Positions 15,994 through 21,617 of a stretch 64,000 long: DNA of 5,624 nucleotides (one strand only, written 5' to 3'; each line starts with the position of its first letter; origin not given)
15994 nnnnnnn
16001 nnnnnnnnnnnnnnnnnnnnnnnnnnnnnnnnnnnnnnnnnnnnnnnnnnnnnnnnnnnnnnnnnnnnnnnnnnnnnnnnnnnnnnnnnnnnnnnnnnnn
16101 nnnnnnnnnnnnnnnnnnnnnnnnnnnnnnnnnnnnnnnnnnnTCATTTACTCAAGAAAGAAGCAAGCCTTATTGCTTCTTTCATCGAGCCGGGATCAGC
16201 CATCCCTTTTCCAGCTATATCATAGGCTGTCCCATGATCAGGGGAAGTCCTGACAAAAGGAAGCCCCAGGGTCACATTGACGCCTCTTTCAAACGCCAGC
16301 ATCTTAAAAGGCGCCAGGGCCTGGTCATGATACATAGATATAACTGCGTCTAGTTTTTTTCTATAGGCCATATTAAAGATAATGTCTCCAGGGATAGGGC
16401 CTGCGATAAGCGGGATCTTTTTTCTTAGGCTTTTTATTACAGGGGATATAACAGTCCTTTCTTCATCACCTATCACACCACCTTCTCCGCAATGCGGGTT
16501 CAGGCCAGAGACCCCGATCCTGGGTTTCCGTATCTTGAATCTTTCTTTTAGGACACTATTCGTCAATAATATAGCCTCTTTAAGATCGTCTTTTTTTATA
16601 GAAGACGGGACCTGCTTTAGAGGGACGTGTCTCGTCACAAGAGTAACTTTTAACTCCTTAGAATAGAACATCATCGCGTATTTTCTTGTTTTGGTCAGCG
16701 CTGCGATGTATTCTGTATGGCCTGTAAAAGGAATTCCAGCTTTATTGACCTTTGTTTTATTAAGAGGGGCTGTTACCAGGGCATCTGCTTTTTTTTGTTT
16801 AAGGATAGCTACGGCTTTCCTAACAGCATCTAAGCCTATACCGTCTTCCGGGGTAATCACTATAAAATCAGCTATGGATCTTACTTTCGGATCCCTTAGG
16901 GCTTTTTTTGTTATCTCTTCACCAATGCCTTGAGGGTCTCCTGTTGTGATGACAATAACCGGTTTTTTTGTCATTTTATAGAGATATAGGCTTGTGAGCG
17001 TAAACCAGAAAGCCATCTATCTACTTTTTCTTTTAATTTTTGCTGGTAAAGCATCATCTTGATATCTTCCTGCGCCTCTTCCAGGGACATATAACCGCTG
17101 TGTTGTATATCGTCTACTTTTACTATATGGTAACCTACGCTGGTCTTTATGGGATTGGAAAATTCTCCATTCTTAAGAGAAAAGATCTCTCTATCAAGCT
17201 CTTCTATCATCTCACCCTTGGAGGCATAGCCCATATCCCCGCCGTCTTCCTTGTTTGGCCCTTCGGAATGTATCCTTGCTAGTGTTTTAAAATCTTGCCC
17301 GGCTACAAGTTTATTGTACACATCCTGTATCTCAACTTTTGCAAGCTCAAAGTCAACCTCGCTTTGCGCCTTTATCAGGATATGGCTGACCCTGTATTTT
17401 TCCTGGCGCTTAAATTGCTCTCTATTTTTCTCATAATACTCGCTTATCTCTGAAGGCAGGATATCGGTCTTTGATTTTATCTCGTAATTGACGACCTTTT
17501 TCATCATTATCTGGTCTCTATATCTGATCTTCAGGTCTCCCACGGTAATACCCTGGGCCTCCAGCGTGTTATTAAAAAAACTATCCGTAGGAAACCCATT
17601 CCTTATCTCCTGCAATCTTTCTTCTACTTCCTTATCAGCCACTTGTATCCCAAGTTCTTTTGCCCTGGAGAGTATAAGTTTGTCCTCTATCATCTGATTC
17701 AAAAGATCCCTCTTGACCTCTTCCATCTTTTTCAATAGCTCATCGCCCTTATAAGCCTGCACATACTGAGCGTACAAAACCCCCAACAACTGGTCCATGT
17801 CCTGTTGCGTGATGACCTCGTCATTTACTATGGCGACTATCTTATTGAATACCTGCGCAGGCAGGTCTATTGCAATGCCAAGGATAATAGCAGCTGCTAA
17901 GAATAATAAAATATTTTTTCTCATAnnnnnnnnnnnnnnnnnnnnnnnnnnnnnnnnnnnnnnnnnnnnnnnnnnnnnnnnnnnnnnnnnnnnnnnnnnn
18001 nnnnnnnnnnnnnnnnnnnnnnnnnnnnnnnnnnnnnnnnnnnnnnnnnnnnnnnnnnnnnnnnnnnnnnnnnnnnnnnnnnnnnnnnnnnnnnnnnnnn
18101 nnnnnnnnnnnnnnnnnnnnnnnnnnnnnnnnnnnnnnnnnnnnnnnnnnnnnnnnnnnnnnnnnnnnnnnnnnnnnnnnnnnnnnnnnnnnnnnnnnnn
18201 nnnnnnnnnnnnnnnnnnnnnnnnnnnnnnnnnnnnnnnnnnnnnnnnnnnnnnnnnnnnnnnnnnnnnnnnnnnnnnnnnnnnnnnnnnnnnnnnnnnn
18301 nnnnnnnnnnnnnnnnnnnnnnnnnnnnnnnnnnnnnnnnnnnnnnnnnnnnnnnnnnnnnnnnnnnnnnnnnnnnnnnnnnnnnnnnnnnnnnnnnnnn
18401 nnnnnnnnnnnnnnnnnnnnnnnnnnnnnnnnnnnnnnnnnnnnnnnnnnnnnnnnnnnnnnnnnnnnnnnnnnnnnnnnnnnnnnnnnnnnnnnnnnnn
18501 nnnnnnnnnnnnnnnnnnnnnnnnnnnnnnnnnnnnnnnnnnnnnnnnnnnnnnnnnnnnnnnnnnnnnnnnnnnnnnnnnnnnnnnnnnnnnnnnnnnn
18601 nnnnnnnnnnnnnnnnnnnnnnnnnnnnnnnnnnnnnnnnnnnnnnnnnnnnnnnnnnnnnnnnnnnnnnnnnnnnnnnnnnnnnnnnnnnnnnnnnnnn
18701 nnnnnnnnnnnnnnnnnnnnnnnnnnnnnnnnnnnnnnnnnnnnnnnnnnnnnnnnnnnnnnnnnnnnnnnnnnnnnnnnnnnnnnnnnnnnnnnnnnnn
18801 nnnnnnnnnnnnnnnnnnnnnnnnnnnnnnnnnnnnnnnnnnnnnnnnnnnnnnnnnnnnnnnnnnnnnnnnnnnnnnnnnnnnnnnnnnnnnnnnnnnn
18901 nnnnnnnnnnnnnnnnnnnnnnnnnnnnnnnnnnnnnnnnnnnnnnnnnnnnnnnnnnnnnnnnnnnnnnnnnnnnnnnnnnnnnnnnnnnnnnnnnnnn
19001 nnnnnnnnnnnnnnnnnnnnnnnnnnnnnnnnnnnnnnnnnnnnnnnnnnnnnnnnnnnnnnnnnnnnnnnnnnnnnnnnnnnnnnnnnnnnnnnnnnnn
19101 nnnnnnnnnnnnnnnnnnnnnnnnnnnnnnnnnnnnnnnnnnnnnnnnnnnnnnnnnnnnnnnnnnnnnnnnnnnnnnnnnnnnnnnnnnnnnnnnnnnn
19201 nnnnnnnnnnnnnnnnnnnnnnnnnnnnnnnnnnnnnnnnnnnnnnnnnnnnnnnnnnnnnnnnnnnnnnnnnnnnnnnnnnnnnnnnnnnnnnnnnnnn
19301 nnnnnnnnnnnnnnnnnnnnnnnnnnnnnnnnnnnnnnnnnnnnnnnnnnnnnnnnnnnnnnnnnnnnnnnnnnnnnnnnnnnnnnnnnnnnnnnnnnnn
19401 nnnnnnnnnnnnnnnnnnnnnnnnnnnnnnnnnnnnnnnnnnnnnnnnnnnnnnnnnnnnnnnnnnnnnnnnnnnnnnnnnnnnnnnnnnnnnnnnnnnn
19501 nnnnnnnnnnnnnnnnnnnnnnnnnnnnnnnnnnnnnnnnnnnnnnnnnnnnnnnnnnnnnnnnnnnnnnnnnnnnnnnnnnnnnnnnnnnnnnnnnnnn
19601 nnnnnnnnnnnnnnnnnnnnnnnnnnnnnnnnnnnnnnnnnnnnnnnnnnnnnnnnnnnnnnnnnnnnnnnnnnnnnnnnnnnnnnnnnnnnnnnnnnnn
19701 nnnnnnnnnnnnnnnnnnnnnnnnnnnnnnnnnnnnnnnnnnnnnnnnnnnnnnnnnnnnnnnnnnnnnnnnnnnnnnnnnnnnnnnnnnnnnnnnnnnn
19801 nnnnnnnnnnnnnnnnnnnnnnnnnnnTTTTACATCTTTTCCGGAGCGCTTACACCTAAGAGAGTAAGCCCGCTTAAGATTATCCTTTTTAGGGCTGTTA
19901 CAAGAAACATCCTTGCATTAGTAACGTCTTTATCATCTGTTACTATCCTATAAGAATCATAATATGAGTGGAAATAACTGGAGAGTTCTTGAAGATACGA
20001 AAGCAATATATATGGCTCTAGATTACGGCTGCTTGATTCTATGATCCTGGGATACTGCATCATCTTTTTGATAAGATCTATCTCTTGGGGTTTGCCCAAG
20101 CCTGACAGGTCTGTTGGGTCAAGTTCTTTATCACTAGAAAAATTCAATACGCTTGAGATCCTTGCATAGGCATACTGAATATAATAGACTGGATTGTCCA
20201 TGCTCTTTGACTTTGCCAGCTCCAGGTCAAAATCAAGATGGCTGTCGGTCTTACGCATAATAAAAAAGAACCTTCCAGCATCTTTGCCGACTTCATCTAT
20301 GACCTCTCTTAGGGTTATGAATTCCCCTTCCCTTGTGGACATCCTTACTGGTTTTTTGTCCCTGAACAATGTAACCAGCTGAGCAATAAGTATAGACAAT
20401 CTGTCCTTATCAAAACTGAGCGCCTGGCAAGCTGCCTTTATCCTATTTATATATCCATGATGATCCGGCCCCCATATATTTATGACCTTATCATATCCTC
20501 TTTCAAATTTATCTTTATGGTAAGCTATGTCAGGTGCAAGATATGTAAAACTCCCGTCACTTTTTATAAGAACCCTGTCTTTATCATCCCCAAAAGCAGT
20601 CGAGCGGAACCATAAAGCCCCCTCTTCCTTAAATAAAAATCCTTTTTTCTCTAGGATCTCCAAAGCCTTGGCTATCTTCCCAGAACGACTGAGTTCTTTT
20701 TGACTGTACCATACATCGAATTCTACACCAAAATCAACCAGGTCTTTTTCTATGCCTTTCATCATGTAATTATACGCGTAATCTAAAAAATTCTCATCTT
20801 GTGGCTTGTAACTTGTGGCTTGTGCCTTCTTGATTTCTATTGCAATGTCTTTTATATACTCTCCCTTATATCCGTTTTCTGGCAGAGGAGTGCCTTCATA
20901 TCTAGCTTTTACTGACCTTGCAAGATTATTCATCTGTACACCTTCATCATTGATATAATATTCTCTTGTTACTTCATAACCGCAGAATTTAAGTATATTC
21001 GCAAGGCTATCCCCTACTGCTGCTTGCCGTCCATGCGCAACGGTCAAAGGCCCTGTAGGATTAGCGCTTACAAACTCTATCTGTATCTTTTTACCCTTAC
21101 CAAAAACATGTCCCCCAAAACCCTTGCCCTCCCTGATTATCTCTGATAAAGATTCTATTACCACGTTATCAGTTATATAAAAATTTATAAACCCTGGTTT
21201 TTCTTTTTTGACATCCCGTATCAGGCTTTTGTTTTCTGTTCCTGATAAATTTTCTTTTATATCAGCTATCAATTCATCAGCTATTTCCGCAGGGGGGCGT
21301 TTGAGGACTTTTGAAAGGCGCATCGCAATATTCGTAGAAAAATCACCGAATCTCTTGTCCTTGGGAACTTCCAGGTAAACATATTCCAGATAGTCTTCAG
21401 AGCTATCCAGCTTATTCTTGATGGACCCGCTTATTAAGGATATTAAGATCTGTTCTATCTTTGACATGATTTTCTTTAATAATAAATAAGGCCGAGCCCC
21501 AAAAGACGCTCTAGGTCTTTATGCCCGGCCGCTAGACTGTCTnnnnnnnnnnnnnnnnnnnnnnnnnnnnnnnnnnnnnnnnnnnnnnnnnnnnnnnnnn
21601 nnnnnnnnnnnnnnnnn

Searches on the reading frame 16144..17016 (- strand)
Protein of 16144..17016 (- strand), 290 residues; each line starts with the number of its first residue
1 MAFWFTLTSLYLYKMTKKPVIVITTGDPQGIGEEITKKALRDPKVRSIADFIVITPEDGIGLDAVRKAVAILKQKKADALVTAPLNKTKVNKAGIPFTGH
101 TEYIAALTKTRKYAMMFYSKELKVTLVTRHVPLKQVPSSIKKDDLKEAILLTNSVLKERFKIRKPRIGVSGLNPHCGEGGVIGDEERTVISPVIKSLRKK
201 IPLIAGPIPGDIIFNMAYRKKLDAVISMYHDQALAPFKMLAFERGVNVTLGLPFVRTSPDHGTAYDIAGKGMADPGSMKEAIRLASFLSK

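Call 73: search_protein_families(library=pfam, max_evalue=0.00001, proteins=[window:16144-17016:-])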
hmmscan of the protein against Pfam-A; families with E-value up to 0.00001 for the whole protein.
window:16144-17016:- (290 aa): 1 family
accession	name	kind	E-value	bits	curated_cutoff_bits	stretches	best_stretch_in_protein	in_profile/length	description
PF04166.17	PdxA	-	1.3e-98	330.4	27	1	62-285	63-286/286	Pyridoxal phosphate biosynthetic protein PdxA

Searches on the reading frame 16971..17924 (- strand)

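Call 73: search_protein_families(library=pfam, max_evalue=0.00001, proteins=[window:16971-17924:-])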
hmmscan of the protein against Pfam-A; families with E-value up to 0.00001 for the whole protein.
window:16971-17924:- (317 aa): 6 families
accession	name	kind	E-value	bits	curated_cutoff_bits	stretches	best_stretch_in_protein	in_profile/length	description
PF13616.12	Rotamase_3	-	1.8e-23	83.7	22.5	1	163-272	6-114/116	PPIC-type PPIASE domain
PF00639.27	Rotamase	-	1.4e-22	80.9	21.7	1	181-272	1-97/97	PPIC-type PPIASE domain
PF13145.12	Rotamase_2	-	2.7e-20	73.8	27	1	158-285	4-120/121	PPIC-type PPIASE domain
PF13624.11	SurA_N_3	-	9.6e-18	65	27.2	1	9-144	21-161/162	SurA-like N-terminal domain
PF09312.16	SurA_N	-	2.9e-14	53.7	30.8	1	27-144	2-117/118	SurA N-terminal domain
PF13623.11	SurA_N_2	-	1.6e-11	44.7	28.5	1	26-109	39-122/145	SurA-like N-terminal domain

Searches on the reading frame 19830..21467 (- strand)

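Call 73: search_protein_families(library=pfam, max_evalue=0.00001, proteins=[window:19830-21467:-])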
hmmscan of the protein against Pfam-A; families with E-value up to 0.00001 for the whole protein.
window:19830-21467:- (545 aa): 3 families
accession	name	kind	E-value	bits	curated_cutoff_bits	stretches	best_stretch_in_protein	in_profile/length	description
PF05746.21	DALR_1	-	1.1e-29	103.4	22.3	1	430-545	1-117/117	DALR anticodon binding domain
PF00750.26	tRNA-synt_1d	-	6.3e-25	88.3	23.3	1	121-397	15-302/349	tRNA synthetases class I (R), catalytic domain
PF03485.21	Arg_tRNA_synt_N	-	1.1e-18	68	21.5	1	14-98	5-85/85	Arginyl tRNA synthetase N terminal domain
